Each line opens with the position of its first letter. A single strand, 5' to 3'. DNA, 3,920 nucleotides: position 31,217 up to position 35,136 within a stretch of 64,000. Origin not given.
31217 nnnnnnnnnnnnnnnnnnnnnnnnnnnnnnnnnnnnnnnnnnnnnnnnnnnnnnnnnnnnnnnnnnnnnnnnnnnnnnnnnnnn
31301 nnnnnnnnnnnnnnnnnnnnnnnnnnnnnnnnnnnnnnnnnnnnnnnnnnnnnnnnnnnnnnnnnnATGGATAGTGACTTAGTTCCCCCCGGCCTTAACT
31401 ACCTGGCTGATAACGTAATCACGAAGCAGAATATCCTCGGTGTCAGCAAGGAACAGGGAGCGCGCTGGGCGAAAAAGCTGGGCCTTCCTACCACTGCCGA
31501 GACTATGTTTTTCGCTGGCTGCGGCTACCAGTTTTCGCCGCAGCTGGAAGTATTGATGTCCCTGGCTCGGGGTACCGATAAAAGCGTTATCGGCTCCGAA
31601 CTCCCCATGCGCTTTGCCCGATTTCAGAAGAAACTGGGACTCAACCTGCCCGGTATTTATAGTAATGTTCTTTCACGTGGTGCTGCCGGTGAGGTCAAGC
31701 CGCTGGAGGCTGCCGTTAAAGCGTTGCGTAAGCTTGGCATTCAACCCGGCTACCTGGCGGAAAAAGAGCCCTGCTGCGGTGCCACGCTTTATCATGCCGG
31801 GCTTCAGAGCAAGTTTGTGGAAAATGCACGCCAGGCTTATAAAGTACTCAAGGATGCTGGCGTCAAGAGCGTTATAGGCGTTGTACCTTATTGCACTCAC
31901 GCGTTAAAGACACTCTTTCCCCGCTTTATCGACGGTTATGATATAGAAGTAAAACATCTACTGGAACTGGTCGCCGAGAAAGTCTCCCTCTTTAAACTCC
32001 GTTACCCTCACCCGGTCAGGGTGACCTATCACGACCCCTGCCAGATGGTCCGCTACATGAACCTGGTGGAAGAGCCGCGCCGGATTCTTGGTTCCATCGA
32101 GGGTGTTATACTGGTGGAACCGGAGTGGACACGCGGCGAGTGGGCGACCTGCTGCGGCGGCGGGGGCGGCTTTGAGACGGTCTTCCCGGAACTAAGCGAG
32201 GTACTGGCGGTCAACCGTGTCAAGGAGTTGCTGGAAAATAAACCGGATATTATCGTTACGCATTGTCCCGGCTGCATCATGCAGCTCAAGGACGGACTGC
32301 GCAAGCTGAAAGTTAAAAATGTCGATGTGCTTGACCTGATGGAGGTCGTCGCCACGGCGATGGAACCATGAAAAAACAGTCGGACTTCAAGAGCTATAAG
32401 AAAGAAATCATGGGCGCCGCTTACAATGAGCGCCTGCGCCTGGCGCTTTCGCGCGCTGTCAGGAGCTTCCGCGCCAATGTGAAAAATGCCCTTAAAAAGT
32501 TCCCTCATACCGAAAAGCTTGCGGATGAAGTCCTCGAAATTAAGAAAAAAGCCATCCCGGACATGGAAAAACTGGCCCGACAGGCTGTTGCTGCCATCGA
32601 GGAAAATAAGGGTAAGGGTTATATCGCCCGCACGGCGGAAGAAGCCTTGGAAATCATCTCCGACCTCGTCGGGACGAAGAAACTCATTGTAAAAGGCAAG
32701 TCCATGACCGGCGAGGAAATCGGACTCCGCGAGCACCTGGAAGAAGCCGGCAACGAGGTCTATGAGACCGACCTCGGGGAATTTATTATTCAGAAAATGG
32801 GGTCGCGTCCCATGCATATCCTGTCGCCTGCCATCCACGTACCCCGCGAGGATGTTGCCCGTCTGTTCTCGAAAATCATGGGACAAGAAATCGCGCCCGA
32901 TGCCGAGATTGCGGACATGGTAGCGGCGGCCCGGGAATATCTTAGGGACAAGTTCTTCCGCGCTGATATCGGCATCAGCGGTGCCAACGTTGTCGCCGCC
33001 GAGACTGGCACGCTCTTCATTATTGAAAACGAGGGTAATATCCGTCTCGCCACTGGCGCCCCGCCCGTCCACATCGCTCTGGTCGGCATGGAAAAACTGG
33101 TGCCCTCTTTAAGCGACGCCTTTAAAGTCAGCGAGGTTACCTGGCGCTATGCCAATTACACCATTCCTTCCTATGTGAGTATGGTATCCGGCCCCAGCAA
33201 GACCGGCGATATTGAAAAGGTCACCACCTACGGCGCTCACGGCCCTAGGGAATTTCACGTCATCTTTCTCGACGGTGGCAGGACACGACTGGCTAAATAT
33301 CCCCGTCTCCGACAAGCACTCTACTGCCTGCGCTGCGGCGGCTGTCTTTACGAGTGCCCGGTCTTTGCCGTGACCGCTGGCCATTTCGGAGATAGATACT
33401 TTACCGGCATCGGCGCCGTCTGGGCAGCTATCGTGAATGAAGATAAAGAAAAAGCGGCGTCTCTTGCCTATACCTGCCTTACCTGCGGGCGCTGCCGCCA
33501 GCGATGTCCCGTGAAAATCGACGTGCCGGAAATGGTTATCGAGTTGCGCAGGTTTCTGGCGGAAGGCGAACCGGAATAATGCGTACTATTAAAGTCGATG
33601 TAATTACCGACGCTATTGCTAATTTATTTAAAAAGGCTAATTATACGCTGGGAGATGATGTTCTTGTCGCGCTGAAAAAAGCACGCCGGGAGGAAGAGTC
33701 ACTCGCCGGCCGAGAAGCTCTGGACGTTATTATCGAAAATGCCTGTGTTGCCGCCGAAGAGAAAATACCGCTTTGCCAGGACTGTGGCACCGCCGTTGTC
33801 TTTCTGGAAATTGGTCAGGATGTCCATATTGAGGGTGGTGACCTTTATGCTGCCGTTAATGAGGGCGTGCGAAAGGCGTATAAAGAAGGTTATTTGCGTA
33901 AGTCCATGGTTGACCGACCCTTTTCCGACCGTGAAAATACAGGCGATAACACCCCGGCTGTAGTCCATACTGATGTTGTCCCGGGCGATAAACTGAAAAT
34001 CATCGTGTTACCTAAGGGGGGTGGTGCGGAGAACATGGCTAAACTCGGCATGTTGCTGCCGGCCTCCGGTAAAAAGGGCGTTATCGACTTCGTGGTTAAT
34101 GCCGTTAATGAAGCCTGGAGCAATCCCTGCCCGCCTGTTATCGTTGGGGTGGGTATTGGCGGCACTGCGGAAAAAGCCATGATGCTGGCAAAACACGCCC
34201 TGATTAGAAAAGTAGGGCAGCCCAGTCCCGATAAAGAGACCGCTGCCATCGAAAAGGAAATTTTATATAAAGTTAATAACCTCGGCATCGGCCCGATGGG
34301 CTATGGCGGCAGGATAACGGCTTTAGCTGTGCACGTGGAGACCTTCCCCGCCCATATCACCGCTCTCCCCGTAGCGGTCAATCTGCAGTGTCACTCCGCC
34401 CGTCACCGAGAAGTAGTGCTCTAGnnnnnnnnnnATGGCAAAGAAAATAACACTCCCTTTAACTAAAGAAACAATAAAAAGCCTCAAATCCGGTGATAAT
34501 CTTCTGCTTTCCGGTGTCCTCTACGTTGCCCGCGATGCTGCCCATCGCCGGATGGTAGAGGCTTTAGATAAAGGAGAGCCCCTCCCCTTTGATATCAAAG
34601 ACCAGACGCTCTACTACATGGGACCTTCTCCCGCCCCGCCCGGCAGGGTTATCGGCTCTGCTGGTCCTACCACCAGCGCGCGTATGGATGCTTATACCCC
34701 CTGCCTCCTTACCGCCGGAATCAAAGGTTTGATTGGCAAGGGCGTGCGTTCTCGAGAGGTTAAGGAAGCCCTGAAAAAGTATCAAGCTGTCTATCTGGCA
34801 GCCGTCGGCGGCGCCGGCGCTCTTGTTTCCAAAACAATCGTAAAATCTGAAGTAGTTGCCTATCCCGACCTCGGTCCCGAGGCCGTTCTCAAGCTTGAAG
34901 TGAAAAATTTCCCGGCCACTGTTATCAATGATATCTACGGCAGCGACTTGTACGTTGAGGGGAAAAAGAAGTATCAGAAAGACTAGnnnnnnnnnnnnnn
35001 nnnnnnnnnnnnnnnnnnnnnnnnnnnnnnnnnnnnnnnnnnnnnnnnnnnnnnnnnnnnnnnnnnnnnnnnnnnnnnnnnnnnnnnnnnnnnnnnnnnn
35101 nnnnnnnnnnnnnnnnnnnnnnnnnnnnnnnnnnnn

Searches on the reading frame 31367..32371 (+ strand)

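Call 3: search_protein_families(library=pfam, proteins=[window:31367-32371:+], max_evalue=0.001)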
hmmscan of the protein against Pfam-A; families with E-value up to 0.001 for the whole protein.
window:31367-32371:+ (334 aa): 1 family
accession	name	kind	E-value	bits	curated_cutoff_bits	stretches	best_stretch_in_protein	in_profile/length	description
PF02754.22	CCG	-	4.3e-27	94.5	20.6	2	219-308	1-85/85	Cysteine-rich domain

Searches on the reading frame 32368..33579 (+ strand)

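Call 3: search_protein_families(library=pfam, proteins=[window:32368-33579:+], max_evalue=0.001)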
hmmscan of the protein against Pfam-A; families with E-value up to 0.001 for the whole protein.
window:32368-33579:+ (403 aa): 7 families
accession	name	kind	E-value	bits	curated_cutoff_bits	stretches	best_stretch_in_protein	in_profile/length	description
PF02589.21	LUD_dom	-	5.4e-57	193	22.6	1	71-301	2-189/189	LUD domain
PF13183.11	Fer4_8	-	5.7e-13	49.6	27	1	317-384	2-68/68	4Fe-4S dicluster domain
PF13534.11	Fer4_17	-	2.3e-07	31.7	22.2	1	320-385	2-61/61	4Fe-4S dicluster domain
PF12838.12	Fer4_7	-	1.6e-06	28.9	27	1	320-384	2-52/52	4Fe-4S dicluster domain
PF13237.11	Fer4_10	-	2.9e-06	27.6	25.5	1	317-381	6-53/53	4Fe-4S dicluster domain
PF13187.11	Fer4_9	-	7.3e-05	23.1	27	0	319-383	1-50/52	4Fe-4S dicluster domain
PF14697.11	Fer4_21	-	0.00043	20.8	35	0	320-382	8-53/59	4Fe-4S dicluster domain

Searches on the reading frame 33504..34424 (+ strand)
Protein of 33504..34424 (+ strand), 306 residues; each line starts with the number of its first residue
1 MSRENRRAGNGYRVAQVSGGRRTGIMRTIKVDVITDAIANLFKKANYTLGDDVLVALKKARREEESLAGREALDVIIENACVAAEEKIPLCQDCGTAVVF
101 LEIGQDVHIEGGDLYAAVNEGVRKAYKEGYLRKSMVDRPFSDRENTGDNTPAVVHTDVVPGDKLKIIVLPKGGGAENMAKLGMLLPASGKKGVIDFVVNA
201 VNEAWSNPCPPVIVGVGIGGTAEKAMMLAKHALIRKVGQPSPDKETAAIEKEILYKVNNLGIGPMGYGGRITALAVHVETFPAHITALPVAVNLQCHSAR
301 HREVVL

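Call 48: search_protein_families(library=pfam, proteins=[window:33504-34424:+], max_evalue=0.00001)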
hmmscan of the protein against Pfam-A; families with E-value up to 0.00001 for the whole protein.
window:33504-34424:+ (306 aa): 1 family
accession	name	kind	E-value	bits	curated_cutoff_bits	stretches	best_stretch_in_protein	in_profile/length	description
PF05681.19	Fumerase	-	2e-110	368.8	25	1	36-304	2-269/270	Fumarate hydratase (Fumerase)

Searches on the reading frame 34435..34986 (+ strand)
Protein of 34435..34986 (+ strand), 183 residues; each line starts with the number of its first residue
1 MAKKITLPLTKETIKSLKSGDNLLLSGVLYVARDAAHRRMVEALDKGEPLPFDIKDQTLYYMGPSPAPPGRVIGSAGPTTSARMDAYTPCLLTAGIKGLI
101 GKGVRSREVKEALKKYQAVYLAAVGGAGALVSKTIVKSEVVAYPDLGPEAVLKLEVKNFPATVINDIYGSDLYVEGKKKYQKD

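Call 48: search_protein_families(library=pfam, proteins=[window:34435-34986:+], max_evalue=0.00001)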
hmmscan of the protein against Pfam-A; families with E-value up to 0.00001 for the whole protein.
window:34435-34986:+ (183 aa): 1 family
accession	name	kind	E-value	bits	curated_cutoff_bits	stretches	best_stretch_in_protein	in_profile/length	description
PF05683.17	Fumerase_C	-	2.4e-58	197.3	22.2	1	5-174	29-203/205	Fumarase C-terminus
